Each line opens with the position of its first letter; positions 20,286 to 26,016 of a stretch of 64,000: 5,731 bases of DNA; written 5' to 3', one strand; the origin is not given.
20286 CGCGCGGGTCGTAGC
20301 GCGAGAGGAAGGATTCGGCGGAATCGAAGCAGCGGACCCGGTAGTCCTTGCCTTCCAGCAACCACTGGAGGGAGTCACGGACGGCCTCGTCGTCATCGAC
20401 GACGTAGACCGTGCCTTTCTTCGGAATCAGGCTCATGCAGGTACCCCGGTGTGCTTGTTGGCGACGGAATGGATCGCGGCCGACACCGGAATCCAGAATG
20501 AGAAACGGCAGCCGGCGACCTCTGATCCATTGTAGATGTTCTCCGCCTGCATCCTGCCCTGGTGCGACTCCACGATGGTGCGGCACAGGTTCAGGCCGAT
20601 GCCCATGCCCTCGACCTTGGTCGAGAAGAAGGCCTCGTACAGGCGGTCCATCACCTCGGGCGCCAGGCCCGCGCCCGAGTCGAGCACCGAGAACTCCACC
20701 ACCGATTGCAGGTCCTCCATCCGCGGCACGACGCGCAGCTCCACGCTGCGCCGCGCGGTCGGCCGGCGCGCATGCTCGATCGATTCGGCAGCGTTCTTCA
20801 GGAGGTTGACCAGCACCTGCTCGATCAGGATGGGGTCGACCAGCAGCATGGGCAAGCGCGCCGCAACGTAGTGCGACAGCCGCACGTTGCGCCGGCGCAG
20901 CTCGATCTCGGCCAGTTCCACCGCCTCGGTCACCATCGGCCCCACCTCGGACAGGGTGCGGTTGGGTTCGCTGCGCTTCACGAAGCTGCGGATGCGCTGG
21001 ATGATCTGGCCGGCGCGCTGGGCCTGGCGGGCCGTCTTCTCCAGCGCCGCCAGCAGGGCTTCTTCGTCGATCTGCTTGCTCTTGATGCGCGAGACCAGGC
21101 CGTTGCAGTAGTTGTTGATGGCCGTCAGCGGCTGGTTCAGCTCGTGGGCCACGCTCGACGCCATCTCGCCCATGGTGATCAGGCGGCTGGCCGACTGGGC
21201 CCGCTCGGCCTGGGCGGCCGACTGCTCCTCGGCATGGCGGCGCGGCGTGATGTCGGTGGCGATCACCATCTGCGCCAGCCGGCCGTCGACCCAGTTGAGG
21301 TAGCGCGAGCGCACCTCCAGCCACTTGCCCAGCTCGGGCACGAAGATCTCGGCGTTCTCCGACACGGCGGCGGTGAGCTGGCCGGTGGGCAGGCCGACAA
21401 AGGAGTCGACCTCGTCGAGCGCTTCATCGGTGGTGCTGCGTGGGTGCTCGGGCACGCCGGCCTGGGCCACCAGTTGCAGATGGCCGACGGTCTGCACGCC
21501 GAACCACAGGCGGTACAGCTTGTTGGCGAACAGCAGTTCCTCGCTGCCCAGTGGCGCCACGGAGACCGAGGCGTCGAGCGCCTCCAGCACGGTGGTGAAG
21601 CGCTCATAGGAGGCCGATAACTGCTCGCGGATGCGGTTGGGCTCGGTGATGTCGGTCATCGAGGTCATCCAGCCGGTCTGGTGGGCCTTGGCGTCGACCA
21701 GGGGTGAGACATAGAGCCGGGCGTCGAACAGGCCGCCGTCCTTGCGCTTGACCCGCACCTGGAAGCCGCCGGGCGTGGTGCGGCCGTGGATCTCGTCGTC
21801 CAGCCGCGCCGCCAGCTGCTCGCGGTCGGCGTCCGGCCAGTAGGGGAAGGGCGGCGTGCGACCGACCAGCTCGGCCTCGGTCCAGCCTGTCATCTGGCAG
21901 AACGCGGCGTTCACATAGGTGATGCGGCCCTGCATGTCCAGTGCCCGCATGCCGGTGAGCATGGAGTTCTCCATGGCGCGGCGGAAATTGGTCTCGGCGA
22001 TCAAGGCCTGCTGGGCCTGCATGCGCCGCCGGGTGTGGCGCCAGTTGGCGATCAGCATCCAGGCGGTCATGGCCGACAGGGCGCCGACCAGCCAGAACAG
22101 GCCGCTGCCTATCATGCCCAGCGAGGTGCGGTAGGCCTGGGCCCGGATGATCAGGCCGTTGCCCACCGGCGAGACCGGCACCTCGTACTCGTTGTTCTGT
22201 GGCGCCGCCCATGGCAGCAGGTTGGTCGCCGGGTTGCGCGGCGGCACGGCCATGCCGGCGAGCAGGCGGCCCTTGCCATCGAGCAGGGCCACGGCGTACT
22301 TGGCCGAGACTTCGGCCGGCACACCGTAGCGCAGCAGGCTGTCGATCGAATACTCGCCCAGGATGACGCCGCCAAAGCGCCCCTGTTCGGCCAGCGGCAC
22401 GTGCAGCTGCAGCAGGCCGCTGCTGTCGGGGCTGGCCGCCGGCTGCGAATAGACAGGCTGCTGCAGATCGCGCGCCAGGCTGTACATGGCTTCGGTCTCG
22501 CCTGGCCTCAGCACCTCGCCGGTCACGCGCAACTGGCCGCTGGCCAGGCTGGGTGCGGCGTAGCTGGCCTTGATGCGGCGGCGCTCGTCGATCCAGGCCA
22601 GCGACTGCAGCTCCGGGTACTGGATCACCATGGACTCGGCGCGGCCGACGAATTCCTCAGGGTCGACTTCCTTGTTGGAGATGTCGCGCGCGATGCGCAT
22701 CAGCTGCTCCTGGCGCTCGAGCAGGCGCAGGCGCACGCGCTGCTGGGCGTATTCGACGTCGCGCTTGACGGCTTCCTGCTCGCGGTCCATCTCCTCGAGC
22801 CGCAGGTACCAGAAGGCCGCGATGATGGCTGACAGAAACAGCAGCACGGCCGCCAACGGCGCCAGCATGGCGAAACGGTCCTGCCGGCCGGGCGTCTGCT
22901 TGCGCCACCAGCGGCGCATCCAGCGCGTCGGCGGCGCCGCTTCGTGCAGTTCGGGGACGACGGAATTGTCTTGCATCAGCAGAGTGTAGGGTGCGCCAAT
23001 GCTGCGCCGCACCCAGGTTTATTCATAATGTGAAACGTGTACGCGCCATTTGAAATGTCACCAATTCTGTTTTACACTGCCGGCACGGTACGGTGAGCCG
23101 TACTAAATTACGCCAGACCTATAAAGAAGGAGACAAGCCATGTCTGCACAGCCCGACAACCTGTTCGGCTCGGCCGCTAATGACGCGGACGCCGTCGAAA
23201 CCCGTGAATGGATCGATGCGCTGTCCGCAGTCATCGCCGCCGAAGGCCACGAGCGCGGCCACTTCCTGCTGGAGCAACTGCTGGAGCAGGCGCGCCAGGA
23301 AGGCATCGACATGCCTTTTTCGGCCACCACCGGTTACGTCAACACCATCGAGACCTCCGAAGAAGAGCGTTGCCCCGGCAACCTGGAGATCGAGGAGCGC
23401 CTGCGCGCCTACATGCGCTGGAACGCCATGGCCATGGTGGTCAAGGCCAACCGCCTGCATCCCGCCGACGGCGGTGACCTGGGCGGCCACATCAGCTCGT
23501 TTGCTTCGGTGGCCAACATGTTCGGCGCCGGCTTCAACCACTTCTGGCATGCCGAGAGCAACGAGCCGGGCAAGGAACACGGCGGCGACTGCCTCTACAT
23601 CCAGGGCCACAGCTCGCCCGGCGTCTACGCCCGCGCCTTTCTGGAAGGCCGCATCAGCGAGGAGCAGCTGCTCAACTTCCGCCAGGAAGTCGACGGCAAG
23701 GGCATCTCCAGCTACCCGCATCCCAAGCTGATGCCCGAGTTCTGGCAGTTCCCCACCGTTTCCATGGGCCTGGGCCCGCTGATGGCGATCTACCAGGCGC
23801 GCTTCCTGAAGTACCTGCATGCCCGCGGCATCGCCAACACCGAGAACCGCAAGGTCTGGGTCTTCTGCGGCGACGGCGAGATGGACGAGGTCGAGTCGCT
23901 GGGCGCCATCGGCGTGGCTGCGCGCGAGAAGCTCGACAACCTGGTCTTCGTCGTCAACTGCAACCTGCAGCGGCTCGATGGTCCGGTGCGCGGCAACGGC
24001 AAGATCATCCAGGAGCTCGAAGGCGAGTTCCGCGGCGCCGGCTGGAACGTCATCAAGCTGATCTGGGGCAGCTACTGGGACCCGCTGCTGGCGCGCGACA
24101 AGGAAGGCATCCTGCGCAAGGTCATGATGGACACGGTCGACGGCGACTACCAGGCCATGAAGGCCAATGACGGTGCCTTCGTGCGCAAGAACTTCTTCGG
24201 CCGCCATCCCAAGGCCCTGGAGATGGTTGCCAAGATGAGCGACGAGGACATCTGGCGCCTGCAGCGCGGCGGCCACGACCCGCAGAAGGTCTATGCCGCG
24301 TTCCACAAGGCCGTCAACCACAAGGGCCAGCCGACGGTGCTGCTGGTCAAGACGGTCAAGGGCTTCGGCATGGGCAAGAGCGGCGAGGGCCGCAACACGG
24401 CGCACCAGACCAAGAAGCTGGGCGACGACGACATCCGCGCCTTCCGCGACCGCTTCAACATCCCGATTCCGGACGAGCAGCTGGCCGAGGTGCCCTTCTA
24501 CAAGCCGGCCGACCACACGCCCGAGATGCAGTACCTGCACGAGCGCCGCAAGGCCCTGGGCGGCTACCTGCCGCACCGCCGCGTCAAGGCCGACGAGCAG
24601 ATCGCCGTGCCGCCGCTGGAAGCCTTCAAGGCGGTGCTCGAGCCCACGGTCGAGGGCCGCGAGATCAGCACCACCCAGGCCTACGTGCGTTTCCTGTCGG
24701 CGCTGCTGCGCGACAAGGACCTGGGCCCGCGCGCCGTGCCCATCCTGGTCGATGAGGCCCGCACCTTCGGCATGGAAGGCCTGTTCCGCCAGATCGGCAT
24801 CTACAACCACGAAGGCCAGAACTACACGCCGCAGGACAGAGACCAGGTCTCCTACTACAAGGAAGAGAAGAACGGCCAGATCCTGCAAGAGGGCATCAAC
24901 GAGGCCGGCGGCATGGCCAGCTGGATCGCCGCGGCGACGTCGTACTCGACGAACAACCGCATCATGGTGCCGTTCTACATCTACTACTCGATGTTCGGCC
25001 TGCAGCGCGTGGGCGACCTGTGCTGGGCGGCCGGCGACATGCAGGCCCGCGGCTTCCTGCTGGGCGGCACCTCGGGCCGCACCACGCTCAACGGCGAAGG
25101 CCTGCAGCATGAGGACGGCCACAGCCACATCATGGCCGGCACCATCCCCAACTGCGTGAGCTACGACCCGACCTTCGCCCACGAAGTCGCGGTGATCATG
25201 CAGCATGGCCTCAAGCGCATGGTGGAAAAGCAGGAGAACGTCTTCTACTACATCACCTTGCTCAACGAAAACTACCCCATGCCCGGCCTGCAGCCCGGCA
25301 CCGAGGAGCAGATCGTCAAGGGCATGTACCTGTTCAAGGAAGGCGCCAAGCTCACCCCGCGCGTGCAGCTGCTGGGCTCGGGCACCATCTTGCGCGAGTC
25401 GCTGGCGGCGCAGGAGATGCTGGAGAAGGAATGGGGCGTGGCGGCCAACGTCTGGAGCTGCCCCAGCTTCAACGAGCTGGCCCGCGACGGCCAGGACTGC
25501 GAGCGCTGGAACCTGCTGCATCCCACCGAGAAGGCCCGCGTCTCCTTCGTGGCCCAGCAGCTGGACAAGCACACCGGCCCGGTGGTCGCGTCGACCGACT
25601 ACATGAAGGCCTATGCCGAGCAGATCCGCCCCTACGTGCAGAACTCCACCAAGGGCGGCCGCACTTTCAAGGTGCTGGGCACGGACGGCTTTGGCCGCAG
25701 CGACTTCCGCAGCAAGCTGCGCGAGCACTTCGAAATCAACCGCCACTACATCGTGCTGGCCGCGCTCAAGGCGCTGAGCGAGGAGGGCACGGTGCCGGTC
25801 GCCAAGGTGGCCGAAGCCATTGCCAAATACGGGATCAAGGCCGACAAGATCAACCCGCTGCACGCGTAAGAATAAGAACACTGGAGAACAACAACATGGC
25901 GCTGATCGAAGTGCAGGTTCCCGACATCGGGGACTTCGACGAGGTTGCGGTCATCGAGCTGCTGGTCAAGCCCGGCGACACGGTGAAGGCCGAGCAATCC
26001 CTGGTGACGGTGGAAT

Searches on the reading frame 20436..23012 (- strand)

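Call 37: search_protein_families(library=pfam, proteins=[window:20436-23012:-], max_evalue=0.001)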
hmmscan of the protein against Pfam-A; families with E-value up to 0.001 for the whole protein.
window:20436-23012:- (859 aa): 7 families
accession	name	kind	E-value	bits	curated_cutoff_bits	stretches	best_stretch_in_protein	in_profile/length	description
PF02518.31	HATPase_c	-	1e-16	61.7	26.4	1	726-843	2-109/111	Histidine kinase-, DNA gyrase B-, and HSP90-like ATPase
PF00989.32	PAS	-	1e-16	61.4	22.6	1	343-455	2-113/113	PAS fold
PF13426.13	PAS_9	-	1.6e-11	44.8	27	1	358-457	7-103/103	PAS domain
PF08448.16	PAS_4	-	9.6e-11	42.3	23.1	1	357-458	10-108/110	PAS fold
PF00512.31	HisKA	-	1e-09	38.7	26.9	1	614-681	2-64/66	His Kinase A (phospho-acceptor) domain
PF13188.13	PAS_8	-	2e-09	37.4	21.8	1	343-393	3-53/65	PAS domain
PF08447.18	PAS_3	-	5.2e-05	23.9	25.6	1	365-441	2-78/89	PAS fold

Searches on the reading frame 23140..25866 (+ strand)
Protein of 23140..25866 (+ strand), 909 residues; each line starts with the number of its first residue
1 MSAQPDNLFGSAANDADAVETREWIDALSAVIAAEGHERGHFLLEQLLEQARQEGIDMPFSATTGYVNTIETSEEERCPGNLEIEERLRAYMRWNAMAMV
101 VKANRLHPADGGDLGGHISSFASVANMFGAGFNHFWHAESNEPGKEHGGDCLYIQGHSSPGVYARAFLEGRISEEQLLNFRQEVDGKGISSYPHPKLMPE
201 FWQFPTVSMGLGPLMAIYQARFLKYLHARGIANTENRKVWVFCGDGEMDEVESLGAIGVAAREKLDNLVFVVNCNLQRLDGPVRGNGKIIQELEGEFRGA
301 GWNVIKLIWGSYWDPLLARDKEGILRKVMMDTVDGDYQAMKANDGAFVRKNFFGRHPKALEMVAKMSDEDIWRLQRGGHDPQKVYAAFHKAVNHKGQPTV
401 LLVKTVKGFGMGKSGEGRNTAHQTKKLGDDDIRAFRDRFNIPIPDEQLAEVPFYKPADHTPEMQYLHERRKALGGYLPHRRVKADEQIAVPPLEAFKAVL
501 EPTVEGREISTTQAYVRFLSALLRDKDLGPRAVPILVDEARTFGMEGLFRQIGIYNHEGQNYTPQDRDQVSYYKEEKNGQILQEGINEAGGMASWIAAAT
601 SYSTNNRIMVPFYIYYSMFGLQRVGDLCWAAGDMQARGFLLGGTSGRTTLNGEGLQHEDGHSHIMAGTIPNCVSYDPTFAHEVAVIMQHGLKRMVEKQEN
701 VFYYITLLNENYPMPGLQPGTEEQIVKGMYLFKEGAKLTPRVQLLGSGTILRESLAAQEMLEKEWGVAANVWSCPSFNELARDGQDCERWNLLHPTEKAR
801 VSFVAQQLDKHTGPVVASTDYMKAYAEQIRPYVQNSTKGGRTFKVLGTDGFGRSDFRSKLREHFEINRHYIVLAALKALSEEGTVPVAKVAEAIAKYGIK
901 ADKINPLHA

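Call 4: search_protein_families(library=pfam, proteins=[window:23140-25866:+], max_evalue=1)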
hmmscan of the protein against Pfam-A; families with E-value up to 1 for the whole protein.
window:23140-25866:+ (909 aa): 5 families
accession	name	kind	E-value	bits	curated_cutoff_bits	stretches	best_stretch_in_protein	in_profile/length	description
PF17831.6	PDH_E1_M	-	7.3e-108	359.6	23.2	1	504-715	18-229/229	Pyruvate dehydrogenase E1 component middle domain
PF22613.1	Transketolase_C_1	-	2.6e-23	82.8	27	1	728-866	1-112/113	Transketolase-like TK C-terminal domain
PF00456.26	Transketolase_N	-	9.6e-17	61.4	22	2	116-306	23-212/334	Transketolase, thiamine diphosphate binding domain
PF02780.25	Transketolase_C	-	0.001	19.4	25.9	1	740-783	10-52/124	Transketolase, C-terminal domain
PF02775.26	TPP_enzyme_C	-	0.11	12.8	21.9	1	232-273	41-81/151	Thiamine pyrophosphate enzyme, C-terminal TPP binding domain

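Call 5: search_protein_families(library=ncbifam, proteins=[window:23140-25866:+], max_evalue=1)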
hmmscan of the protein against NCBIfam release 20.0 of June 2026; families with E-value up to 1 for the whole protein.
window:23140-25866:+ (909 aa): 8 families
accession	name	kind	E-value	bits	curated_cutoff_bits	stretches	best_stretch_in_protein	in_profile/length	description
TIGR00759.1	aceE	equivalog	0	1429.6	859.9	1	12-908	2-884/885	pyruvate dehydrogenase (acetyl-transferring), homodimeric type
TIGR03186.1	AKGDH_not_PDH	exception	0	1262.6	1408.3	1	13-901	3-880/889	alpha-ketoglutarate dehydrogenase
NF004559.0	PRK05899.2-5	equivalog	5.1e-27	94.4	488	2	115-306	38-217/627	transketolase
TIGR00232.1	tktlase_bact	equivalog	1.9e-22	79.4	682.25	3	115-307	20-211/654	transketolase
NF004558.0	PRK05899.2-4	equivalog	1.2e-13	50.3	788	2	116-306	24-211/651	transketolase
NF004556.0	PRK05899.2-2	equivalog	8e-12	44.2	575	2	109-307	35-216/639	transketolase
NF008968.0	PRK12315.1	subfamily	0.026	12.8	510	0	227-287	128-186/582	1-deoxy-D-xylulose-5-phosphate synthase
NF003933.0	PRK05444.2-2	equivalog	0.053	12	395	1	377-426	220-269/606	1-deoxy-D-xylulose-5-phosphate synthase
